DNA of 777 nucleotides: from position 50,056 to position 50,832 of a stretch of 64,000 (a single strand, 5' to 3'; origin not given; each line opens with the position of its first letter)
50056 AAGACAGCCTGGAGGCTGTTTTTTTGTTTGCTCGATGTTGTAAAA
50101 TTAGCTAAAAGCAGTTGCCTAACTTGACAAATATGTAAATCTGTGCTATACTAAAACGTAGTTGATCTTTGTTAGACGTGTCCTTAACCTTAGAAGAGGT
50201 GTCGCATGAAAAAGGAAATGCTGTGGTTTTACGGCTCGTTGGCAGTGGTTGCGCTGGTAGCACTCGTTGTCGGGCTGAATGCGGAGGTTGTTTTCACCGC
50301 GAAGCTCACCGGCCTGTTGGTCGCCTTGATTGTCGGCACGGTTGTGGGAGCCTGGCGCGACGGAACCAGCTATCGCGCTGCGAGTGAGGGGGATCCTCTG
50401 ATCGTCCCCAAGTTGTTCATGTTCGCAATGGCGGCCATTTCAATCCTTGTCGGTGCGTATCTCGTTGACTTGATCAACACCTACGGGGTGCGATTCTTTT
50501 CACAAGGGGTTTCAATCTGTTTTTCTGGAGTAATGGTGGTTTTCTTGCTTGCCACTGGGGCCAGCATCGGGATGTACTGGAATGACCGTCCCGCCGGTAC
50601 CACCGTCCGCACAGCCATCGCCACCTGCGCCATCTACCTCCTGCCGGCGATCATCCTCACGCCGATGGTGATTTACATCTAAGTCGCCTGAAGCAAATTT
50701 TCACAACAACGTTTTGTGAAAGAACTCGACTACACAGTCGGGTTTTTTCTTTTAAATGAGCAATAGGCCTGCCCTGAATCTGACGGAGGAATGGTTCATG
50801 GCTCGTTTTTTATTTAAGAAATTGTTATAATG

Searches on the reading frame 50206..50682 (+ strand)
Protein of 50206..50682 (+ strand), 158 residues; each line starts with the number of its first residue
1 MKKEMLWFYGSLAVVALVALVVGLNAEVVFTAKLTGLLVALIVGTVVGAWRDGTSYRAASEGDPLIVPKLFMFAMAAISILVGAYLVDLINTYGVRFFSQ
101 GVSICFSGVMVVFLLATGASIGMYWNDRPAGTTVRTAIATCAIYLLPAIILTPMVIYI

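Call 28: search_protein_families(library=pfam, proteins=[window:50206-50682:+], max_evalue=0.01)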
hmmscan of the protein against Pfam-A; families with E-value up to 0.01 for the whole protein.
window:50206-50682:+ (158 aa): 1 family
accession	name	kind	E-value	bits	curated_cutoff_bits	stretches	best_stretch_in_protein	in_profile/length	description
PF11992.13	TgpA_N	-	0.0059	16.1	30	1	6-123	18-128/333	TgpA N-terminal domain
